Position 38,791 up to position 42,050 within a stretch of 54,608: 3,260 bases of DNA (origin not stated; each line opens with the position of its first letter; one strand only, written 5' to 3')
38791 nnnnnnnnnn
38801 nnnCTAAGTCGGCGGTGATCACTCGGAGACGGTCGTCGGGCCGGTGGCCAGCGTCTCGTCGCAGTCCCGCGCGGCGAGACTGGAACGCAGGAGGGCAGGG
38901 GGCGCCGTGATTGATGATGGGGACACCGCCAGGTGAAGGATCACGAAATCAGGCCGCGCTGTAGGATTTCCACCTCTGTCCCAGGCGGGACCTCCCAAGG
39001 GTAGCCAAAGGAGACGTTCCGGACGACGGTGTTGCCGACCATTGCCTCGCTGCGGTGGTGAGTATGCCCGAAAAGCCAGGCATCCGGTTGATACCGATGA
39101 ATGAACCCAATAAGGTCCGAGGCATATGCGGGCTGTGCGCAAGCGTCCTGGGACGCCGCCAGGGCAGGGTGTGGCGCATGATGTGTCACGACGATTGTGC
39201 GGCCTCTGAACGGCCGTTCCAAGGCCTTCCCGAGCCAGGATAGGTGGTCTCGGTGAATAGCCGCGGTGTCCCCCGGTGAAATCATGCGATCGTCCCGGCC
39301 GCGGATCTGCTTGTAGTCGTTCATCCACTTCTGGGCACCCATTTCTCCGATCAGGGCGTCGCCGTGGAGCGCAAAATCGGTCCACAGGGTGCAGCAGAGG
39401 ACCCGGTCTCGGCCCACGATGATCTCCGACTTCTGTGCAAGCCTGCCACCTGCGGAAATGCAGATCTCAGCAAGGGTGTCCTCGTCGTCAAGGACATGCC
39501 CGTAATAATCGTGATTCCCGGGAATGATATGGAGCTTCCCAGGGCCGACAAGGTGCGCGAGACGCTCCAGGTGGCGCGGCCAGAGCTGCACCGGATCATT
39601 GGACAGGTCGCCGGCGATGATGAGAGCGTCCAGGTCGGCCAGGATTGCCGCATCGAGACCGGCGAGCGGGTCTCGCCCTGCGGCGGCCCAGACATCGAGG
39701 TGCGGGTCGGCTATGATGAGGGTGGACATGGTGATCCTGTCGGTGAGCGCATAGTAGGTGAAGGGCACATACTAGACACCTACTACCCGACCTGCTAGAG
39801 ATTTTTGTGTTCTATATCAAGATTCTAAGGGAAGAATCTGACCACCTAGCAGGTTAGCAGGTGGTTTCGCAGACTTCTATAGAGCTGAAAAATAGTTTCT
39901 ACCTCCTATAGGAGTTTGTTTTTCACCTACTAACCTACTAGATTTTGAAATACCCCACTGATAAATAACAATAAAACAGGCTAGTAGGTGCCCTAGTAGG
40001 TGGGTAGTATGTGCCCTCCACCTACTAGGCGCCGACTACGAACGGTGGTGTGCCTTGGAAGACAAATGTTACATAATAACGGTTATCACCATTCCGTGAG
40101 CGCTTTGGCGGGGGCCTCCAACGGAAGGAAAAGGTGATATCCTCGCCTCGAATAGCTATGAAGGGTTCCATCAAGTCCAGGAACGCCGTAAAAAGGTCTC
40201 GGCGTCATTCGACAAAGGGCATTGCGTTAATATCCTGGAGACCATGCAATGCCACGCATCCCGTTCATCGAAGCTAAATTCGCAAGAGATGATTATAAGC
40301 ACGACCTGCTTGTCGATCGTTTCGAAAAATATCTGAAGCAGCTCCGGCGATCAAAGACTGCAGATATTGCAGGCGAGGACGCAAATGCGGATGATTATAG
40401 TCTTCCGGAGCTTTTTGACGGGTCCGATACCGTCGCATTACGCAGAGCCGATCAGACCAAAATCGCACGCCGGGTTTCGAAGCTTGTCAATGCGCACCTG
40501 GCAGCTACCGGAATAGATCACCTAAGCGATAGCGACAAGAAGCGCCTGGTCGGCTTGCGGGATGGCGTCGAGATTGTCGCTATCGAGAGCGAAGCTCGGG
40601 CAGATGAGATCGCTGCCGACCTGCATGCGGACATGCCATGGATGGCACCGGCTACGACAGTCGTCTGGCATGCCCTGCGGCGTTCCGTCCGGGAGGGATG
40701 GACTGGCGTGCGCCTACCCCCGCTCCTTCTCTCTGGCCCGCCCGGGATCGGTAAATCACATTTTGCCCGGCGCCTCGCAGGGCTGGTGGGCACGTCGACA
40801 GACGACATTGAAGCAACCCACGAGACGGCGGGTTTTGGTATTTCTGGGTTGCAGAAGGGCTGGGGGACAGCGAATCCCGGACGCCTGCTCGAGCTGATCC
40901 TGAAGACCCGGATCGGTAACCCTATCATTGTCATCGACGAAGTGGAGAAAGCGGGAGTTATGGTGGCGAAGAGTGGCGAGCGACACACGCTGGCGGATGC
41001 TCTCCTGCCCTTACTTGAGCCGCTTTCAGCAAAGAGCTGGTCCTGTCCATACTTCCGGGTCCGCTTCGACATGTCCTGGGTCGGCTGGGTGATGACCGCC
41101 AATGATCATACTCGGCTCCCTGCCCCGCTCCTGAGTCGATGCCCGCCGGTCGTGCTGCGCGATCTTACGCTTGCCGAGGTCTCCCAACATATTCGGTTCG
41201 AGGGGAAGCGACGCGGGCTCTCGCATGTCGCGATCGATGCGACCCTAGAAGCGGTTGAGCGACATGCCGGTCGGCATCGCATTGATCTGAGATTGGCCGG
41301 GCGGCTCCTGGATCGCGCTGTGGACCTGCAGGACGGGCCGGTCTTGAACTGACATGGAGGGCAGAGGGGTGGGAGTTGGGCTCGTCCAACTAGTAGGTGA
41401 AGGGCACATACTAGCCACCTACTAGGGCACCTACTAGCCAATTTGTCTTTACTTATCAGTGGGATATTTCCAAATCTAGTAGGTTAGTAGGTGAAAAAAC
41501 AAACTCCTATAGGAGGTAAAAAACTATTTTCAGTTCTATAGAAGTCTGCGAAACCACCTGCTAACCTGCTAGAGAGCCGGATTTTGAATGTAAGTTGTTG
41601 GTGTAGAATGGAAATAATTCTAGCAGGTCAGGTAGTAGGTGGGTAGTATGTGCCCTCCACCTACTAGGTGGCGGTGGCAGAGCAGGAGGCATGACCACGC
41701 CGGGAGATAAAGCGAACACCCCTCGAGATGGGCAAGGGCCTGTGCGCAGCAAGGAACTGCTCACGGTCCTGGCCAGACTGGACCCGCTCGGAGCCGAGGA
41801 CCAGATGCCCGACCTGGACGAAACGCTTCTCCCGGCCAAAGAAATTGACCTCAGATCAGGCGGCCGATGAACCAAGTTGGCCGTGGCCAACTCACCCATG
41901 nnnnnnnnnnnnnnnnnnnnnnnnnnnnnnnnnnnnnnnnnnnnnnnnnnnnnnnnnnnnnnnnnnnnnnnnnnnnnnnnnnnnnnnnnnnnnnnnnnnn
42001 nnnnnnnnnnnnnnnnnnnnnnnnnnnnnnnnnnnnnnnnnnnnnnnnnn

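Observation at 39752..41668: Mirror-image repeat modules packed with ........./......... bracket a protease-less Lon-type AAA+ gene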

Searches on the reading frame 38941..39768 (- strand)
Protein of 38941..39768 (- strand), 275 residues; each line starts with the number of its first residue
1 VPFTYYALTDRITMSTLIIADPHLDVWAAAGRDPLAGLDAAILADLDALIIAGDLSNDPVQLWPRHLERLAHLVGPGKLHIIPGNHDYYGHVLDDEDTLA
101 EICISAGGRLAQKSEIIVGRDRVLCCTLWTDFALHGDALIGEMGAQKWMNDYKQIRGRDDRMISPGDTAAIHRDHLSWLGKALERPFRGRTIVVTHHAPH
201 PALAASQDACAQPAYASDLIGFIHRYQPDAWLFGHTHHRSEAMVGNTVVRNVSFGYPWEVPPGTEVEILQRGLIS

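Call 11: search_protein_families(library=pfam, proteins=[window:38941-39729:-], max_evalue=0.01)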
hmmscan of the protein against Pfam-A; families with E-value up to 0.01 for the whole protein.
window:38941-39729:- (262 aa): 2 families
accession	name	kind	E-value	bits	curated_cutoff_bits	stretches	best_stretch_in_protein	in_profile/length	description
PF00149.33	Metallophos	-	9.3e-14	52.7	21.5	1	1-225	1-190/191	Calcineurin-like phosphoesterase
PF12850.12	Metallophos_2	-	7.8e-07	29.7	27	1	1-238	1-131/154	Calcineurin-like phosphoesterase superfamily domain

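Call 12: search_protein_families(library=ncbifam, proteins=[window:38941-39729:-], max_evalue=0.01)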
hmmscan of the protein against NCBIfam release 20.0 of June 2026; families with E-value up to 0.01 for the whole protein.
window:38941-39729:- (262 aa): 3 families
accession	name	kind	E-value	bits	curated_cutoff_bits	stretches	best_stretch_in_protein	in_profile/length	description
TIGR03729.1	acc_ester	subfamily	2.7e-13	49.9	148.25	1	5-243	4-239/239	putative phosphoesterase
NF008359.0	PRK11148.1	equivalog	0.00031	20.3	225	0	160-229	141-210/275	3',5'-cyclic-AMP phosphodiesterase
NF050112.1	PhdiestSpdARhizob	equivalog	0.0063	16.2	400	0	158-197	132-171/264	2', 3'cyclic nucleotide phosphodiesterase SpdA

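Call 14: search_protein_families(library=padloc, proteins=[window:38941-39729:-], max_evalue=0.01)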
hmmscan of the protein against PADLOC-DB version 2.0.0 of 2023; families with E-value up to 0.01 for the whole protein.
window:38941-39729:- (262 aa): 1 family
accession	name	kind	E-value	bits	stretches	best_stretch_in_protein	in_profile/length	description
PDLC04908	PDC-S10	-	2.5e-06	24.9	1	178-239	138-198/223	-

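Call 15: search_protein_families(library=phrogs, proteins=[window:38941-39729:-], max_evalue=0.01)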
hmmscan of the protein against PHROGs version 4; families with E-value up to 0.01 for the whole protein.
window:38941-39729:- (262 aa): 3 families
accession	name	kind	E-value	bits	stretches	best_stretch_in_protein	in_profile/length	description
phrog_1649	-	other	6.1e-30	104.9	1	5-246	40-274/308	metallo-phosphoesterase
phrog_547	-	other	0.00027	21.1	0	33-82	73-118/245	phosphoesterase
phrog_100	-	DNA, RNA and nucleotide metabolism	0.0044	16.4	1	1-77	29-118/989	SbcD-like subunit of palindrome specific endonuclease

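Call 34: find_encoding_contigs(protein=window:38941-39768:-, flank=5000, max_places=10)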
Protein window:38941-39768:- (275 aa): 3 contigs read that carry it; 2 places shown.
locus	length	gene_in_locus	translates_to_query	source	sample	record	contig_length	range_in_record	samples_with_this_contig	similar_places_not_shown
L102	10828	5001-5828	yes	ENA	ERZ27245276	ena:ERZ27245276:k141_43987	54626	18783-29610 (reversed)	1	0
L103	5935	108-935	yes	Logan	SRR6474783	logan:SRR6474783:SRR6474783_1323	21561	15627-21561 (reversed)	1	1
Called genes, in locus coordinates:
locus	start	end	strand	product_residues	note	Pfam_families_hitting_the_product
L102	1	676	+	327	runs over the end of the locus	-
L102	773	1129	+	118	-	-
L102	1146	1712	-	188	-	-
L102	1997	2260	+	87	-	-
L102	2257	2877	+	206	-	PF00702:Hydrolase, PF13419:HAD_2, PF13242:Hydrolase_like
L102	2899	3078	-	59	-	-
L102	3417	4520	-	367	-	PF00004:AAA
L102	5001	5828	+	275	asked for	PF00149:Metallophos, PF12850:Metallophos_2 (faint)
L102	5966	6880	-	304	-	PF01051:Rep3_N (weak), PF21205:Rep3_C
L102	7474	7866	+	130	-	-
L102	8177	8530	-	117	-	-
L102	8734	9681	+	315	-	PF00145:DNA_methylase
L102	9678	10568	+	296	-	PF09126:NaeI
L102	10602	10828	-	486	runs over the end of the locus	PF00817:IMS, PF11799:IMS_C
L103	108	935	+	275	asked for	PF00149:Metallophos, PF12850:Metallophos_2 (faint)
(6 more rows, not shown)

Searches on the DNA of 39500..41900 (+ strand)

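Call 6: search_dna_similar(query=window:39700-41720:+, collection=plasmids, mode=near)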
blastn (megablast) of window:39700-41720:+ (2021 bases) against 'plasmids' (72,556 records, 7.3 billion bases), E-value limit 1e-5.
No match.

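Call 7: search_dna_similar(query=window:39700-41720:+, collection=phages, mode=near)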
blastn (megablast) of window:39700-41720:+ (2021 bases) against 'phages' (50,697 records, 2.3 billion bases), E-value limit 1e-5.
No match.

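Call 24: search_dna_similar(query=window:39740-40040:+, collection=plasmids, mode=distant, max_evalue=0.01)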
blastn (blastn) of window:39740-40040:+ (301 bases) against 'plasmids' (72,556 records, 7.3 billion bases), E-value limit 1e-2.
No match.

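Call 25: search_dna_similar(query=window:39740-40040:+, collection=phages, mode=distant, max_evalue=0.01)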
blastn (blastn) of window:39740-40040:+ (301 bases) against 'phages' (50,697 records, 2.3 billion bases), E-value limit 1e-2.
No match.

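Call 47: search_rna_families(source=window, start=39500, end=41900, threshold=evalue, max_evalue=1)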
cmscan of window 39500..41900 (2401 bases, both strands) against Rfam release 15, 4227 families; matches with E-value up to 1: 1.
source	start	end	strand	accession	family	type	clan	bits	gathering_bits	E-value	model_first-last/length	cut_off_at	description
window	39847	39940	+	RF04099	MIR837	Gene; miRNA;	-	21.2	117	0.49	1-122/122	no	MIR837 microRNA precursor family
